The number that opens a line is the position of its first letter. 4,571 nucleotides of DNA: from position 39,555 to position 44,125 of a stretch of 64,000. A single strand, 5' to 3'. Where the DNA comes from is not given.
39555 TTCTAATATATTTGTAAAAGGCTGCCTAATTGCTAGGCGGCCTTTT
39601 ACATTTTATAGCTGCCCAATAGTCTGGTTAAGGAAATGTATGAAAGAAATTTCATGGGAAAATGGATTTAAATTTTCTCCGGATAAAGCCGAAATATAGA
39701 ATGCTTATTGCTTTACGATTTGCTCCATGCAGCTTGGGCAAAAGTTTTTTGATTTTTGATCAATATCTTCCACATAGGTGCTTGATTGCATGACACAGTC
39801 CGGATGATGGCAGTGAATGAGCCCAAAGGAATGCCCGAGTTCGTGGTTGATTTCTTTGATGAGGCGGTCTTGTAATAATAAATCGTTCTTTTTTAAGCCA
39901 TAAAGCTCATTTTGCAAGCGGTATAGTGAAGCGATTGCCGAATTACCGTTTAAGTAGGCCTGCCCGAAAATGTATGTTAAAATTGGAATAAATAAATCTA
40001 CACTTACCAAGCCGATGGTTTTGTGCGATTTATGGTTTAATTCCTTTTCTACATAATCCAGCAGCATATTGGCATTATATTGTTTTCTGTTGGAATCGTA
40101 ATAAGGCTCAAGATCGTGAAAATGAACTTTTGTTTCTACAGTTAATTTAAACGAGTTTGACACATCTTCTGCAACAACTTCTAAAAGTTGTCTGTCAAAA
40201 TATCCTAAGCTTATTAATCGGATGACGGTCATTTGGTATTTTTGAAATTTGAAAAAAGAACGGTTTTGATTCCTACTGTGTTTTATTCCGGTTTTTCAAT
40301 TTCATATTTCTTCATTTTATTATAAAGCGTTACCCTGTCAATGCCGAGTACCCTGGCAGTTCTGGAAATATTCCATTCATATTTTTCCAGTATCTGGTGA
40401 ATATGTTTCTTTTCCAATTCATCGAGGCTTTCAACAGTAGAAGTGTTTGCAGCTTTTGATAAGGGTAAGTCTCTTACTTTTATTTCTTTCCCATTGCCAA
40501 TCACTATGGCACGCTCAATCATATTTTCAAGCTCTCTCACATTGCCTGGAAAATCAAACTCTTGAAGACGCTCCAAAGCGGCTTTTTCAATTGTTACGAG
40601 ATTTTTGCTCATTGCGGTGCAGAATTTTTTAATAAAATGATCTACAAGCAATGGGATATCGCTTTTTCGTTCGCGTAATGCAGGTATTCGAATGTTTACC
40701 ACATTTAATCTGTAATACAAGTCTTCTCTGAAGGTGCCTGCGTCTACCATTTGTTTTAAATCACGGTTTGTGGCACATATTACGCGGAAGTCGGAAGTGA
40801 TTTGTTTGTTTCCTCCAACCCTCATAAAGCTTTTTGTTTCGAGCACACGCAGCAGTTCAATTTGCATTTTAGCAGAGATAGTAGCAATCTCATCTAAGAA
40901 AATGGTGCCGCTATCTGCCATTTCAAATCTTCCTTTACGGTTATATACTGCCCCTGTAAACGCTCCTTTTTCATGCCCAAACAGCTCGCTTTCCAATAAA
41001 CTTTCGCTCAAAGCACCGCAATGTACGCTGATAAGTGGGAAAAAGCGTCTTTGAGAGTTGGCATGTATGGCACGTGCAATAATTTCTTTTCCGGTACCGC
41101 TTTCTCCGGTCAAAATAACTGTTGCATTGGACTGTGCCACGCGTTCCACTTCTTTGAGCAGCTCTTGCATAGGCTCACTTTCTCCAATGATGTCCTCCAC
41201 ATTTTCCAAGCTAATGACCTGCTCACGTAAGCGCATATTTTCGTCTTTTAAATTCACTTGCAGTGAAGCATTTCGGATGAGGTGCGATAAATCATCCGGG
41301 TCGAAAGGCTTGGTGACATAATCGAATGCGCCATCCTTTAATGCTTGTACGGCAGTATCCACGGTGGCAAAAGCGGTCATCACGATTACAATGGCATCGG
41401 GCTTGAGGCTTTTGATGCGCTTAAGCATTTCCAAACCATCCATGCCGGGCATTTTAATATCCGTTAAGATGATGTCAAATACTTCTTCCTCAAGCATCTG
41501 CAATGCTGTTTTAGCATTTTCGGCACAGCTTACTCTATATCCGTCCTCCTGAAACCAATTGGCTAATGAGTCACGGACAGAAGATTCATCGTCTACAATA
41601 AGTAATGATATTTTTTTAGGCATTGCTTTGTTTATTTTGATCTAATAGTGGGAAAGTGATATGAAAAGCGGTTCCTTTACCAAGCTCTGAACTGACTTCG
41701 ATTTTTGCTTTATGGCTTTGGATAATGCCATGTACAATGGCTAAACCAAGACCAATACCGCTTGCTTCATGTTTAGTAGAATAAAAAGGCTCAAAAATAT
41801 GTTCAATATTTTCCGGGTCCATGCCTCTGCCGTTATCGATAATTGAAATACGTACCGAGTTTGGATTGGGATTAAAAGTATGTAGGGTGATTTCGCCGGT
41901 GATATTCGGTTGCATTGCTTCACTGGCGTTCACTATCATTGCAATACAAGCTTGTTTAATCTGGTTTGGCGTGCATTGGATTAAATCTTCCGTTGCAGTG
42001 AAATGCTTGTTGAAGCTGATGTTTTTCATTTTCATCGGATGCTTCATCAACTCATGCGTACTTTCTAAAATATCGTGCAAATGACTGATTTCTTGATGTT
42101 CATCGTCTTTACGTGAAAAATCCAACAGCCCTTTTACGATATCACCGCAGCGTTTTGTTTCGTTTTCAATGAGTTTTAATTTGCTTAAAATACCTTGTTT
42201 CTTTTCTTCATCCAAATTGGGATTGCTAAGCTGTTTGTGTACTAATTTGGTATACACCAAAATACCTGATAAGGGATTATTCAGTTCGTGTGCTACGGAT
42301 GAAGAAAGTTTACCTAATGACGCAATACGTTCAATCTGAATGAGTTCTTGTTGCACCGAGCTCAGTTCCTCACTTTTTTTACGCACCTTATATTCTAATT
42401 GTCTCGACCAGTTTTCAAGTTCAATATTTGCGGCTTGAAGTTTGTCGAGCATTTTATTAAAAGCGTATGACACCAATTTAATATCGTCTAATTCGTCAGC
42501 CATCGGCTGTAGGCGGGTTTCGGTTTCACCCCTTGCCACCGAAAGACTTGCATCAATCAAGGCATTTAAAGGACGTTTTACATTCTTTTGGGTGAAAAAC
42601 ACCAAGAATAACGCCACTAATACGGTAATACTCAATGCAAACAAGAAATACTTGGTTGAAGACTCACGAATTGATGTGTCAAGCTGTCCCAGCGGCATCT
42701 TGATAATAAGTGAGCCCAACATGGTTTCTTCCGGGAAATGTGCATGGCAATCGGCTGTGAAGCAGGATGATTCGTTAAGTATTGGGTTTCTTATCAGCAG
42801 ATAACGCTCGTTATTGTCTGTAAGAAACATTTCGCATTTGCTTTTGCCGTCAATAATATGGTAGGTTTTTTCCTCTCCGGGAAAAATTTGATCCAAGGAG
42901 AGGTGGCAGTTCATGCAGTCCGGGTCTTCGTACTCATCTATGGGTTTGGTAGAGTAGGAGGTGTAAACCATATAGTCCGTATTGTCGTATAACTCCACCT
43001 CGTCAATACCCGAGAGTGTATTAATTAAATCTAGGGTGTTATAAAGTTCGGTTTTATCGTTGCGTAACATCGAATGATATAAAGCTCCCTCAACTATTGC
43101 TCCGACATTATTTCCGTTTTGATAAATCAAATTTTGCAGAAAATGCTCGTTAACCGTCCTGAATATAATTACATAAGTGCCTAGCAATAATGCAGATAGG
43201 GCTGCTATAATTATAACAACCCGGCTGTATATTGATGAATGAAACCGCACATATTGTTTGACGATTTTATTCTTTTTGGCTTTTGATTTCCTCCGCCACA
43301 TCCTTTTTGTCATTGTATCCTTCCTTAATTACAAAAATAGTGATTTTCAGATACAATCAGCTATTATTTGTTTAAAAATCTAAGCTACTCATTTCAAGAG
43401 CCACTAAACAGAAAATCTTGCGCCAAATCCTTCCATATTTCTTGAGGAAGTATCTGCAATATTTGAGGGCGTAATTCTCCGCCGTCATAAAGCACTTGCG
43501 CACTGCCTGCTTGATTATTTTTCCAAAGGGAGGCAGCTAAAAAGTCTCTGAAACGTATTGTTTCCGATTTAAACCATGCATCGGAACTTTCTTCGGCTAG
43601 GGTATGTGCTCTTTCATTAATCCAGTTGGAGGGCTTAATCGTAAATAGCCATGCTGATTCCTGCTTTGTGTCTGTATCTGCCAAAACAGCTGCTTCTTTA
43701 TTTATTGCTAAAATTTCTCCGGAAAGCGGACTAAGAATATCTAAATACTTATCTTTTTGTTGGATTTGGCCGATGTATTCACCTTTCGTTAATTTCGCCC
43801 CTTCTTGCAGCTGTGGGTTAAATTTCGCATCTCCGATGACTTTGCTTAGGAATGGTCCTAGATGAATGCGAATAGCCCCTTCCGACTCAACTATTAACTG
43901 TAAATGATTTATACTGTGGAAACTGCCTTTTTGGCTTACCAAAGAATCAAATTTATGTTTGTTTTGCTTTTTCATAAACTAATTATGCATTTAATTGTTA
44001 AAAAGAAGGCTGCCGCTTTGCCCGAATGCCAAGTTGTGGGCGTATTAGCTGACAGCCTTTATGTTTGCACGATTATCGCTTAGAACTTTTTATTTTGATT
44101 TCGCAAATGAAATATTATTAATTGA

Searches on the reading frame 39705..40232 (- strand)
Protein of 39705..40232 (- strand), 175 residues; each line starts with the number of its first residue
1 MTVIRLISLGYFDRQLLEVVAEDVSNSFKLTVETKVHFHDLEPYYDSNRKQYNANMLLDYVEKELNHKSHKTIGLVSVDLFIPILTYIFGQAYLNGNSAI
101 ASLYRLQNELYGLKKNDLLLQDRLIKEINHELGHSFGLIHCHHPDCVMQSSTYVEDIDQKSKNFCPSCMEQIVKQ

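Call 8: search_protein_families(library=pfam, proteins=[window:39705-40232:-], max_evalue=0.001)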
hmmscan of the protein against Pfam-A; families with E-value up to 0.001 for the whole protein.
window:39705-40232:- (175 aa): 4 families
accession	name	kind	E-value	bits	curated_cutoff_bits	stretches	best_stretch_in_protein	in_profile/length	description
PF07998.17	Peptidase_M54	-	2.9e-25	89.9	24.4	1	32-172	48-192/194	Peptidase family M54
PF00413.30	Peptidase_M10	-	0.00011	22.5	24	1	31-152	83-136/159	Matrixin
PF13583.11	Reprolysin_4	-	0.00017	21.8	22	1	31-156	45-167/203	Metallo-peptidase family M12B Reprolysin-like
PF13582.12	Reprolysin_3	-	0.00084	20.3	22.4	0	24-140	11-122/123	Metallo-peptidase family M12B Reprolysin-like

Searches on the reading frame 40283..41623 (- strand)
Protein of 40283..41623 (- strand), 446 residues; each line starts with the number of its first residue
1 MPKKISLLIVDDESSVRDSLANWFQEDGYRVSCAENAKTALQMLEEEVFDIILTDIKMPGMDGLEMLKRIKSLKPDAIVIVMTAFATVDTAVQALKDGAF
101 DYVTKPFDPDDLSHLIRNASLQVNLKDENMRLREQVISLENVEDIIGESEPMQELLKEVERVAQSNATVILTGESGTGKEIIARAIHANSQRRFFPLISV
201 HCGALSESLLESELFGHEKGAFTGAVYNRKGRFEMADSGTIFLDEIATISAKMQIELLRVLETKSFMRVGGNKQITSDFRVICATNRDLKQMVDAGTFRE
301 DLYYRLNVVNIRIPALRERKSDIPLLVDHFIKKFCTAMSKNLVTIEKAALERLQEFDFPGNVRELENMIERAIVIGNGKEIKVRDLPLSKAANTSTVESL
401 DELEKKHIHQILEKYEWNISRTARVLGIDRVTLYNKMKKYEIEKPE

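Call 8: search_protein_families(library=pfam, proteins=[window:40283-41623:-], max_evalue=0.001)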
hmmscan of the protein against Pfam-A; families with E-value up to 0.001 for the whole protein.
window:40283-41623:- (446 aa): 14 families
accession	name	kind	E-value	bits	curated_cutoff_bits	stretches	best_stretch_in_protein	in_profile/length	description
PF00158.32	Sigma54_activat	-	1.8e-70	236.5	20.2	1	145-311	1-167/168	Sigma-54 interaction domain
PF00072.30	Response_reg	-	2.8e-34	118.1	30.2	1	8-116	2-110/111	Response regulator receiver domain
PF25601.1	AAA_lid_14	-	2.1e-25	88.8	27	1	317-396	1-80/87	AAA+ ATPase lid domain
PF14532.12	Sigma54_activ_2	-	4.8e-24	85.6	25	1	146-316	1-138/138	Sigma-54 interaction domain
PF02954.25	HTH_8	-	4.4e-16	58.8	22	1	400-440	2-42/42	Bacterial regulatory protein, Fis family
PF07728.20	AAA_5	-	2.5e-10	40.9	22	1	169-287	2-123/139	AAA domain (dynein-related subfamily)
PF00004.35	AAA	-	5.6e-07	30.5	21.2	1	169-294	1-115/131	ATPase family associated with various cellular activities (AAA)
PF01078.27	Mg_chelatase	-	1.9e-05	24.6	20.3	0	224-286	93-157/207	Magnesium chelatase, subunit ChlI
PF18024.7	HTH_50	-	3.7e-05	23.7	27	1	398-442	6-49/50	Helix-turn-helix domain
PF07724.20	AAA_2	-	0.00017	22.1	27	1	167-296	4-134/166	AAA domain (Cdc48 subfamily)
PF23198.2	PDE8A_N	-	0.00017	21.9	29.6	1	7-83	13-90/147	PDE8A-like, N-terminal domain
PF20161.5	VpsR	-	0.00056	20.1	23.7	0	18-116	21-120/121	VpsR domain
PF20720.3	nSTAND3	-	0.00074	19.7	27.2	0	156-188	7-39/155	Novel STAND NTPase 3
PF13245.12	AAA_19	-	0.00084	20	25.1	0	163-279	8-133/134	AAA domain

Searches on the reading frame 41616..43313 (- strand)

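Call 8: search_protein_families(library=pfam, proteins=[window:41616-43313:-], max_evalue=0.001)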
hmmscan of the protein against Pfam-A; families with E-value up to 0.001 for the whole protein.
window:41616-43313:- (565 aa): 3 families
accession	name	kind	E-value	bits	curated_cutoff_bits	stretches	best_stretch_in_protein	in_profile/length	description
PF02518.31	HATPase_c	-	2e-23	83.4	26.4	1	449-556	3-109/111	Histidine kinase-, DNA gyrase B-, and HSP90-like ATPase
PF00512.31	HisKA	-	1.5e-12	47.8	26.9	1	333-404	2-65/66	His Kinase A (phospho-acceptor) domain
PF13589.12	HATPase_c_3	-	0.00042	20.8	25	0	454-515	5-62/137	Histidine kinase-, DNA gyrase B-, and HSP90-like ATPase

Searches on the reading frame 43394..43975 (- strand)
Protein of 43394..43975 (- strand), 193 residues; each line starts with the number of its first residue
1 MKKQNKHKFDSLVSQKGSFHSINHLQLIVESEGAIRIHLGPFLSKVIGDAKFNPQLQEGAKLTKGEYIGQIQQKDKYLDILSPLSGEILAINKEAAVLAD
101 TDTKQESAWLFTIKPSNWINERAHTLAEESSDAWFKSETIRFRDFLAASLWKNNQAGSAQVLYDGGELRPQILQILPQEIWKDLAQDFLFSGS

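Call 8: search_protein_families(library=pfam, proteins=[window:43394-43975:-], max_evalue=0.001)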
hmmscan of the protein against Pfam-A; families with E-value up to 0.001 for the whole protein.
window:43394-43975:- (193 aa): 1 family
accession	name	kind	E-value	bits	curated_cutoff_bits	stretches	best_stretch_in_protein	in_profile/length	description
PF01597.25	GCV_H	-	1.4e-06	28.7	22.2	1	27-128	10-111/122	Glycine cleavage H-protein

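Call 48: search_protein_families(library=ncbifam, proteins=[window:43394-43975:-], max_evalue=0.001)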
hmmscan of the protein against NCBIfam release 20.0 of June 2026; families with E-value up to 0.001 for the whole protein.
window:43394-43975:- (193 aa): 2 families
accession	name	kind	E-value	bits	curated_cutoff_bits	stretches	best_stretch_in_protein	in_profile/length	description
TIGR00527.1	gcvH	equivalog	2.9e-07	30.6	115.85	1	23-127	11-117/129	glycine cleavage system protein GcvH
NF002270.0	PRK01202.1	subfamily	6.4e-07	29.2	117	1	24-130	14-121/129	glycine cleavage system protein GcvH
